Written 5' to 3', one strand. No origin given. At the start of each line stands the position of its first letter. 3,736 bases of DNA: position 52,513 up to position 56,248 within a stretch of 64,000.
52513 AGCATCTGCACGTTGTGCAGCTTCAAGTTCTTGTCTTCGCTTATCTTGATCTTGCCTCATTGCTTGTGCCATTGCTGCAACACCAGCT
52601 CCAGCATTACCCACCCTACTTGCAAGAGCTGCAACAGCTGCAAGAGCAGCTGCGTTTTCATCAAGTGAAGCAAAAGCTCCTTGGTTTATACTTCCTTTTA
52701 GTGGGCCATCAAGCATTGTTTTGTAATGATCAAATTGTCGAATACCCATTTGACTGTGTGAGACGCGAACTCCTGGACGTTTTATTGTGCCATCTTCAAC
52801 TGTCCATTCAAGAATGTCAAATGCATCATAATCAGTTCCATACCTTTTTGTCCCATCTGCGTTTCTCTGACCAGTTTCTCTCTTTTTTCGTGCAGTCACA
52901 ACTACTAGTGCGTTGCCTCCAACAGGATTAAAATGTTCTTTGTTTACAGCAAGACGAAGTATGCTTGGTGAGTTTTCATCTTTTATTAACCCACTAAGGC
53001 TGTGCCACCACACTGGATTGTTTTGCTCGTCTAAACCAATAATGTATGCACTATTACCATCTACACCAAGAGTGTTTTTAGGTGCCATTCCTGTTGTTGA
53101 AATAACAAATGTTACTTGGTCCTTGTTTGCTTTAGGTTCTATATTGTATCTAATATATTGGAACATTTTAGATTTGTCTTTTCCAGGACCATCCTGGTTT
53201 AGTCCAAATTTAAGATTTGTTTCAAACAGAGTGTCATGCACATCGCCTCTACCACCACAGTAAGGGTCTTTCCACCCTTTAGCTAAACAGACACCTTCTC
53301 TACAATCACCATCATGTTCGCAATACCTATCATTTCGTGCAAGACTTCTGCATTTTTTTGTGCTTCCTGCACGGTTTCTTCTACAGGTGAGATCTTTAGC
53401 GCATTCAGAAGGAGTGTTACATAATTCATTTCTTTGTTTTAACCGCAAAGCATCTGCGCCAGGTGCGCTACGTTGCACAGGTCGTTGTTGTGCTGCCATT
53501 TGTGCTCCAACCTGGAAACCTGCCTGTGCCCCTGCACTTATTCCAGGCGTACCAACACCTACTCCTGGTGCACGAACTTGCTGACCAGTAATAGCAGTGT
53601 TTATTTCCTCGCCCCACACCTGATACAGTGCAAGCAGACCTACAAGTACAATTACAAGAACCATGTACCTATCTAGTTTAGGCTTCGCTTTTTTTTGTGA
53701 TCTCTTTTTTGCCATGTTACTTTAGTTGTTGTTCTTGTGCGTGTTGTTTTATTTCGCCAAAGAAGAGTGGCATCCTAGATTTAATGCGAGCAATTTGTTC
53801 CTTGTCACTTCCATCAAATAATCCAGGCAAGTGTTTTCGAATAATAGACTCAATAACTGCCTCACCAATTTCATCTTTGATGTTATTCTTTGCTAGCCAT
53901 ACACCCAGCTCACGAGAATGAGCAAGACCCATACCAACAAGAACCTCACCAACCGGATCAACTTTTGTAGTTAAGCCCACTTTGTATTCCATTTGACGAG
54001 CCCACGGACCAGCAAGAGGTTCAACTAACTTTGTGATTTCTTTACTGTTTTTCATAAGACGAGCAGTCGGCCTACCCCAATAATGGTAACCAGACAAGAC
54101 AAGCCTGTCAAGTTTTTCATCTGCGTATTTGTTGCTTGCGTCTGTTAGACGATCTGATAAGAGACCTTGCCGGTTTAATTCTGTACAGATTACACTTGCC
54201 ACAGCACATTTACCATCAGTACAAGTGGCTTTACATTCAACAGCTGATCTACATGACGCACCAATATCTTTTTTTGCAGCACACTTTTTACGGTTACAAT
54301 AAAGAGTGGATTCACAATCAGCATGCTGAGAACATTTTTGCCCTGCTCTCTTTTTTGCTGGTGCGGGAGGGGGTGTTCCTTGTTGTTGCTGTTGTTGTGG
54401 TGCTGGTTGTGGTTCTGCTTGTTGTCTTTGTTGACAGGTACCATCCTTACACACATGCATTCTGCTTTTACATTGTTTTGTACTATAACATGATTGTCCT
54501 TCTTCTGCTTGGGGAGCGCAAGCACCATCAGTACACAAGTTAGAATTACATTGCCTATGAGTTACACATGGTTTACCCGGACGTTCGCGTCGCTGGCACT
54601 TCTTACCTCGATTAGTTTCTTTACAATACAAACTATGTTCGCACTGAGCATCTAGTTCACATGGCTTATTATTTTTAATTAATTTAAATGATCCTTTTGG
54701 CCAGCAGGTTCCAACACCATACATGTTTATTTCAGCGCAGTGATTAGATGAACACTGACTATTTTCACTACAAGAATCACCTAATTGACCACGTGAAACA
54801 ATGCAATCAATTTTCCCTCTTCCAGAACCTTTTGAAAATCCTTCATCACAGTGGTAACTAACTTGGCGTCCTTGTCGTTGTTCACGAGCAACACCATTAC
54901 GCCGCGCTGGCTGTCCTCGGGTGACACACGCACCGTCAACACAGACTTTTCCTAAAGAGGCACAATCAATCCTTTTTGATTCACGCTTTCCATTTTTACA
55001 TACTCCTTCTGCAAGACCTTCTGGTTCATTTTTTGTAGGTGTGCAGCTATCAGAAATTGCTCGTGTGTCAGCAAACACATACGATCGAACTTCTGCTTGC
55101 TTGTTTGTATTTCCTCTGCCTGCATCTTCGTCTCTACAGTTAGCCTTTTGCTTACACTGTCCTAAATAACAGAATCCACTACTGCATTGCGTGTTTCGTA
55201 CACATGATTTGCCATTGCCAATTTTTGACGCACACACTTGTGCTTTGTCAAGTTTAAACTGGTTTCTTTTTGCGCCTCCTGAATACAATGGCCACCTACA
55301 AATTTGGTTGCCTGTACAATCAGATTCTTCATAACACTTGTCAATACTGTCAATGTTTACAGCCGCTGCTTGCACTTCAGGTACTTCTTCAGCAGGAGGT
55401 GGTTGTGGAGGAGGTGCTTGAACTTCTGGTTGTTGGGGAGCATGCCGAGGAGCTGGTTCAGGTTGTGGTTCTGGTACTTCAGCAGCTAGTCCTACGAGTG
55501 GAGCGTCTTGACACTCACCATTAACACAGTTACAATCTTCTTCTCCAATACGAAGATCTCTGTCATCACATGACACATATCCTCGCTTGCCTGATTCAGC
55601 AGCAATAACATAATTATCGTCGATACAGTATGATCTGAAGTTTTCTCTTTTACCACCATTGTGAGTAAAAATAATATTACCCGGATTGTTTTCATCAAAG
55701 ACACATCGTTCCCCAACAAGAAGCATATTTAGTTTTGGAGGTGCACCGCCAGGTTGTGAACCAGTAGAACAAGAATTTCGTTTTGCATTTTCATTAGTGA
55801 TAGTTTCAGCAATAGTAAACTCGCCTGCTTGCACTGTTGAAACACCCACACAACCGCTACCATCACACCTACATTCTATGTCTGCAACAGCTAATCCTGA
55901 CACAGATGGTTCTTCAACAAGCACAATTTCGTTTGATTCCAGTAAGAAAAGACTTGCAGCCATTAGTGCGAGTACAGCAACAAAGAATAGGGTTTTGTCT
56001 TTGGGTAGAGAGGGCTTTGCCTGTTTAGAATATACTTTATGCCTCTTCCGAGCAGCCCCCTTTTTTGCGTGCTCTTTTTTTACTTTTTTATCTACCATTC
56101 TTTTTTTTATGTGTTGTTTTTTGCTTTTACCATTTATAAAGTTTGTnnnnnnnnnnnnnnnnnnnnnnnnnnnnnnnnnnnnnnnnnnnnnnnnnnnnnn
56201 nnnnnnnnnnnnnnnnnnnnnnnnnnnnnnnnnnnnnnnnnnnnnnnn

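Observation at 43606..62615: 19-kb head-to-tail array of seven giant cysteine-rich modular surface proteins (an eighth lies at 33.2-35.3 kb)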

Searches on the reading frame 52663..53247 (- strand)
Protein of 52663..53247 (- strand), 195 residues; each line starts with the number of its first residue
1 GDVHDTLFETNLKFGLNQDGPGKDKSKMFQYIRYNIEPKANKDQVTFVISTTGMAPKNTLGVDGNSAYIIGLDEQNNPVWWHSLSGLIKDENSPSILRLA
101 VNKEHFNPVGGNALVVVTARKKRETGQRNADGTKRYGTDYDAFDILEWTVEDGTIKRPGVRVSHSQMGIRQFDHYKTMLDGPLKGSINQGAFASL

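Call 64: search_solved_structures(query=window:52663-53247:-, max_evalue=10)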
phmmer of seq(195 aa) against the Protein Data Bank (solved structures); distinct sequences matched with E-value up to 10: 2.
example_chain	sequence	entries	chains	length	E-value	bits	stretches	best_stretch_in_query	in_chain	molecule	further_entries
6c02_A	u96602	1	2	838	0.8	12.7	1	51-83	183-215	Ectonucleotide pyrophosphatase/phosphodiesterase family member 3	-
6c01_A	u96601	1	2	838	1.1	12.2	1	51-83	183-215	Ectonucleotide pyrophosphatase/phosphodiesterase family member 3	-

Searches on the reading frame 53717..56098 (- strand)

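Call 5: search_protein_families(library=pfam, proteins=[window:53717-56098:-], max_evalue=0.1)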
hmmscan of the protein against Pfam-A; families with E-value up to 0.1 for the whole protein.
window:53717-56098:- (793 aa): 2 families
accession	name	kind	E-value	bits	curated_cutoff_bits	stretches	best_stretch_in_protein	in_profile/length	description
PF23416.1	DUF7107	-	0.0014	19.4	24.6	2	510-556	1-47/48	Domain of unknown function (DUF7107)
PF04706.18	Dickkopf_N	-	0.011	16.5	25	2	480-528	2-51/51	Dickkopf N-terminal cysteine-rich region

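Call 17: search_protein_families(library=ncbifam, proteins=[window:53717-56098:-], max_evalue=0.1)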
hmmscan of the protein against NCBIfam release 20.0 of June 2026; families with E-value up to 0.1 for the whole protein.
window:53717-56098:- (793 aa): 0 families

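Call 18: search_protein_families(library=phrogs, proteins=[window:53717-56098:-], max_evalue=0.01)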
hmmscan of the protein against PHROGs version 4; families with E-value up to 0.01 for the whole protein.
window:53717-56098:- (793 aa): 0 families
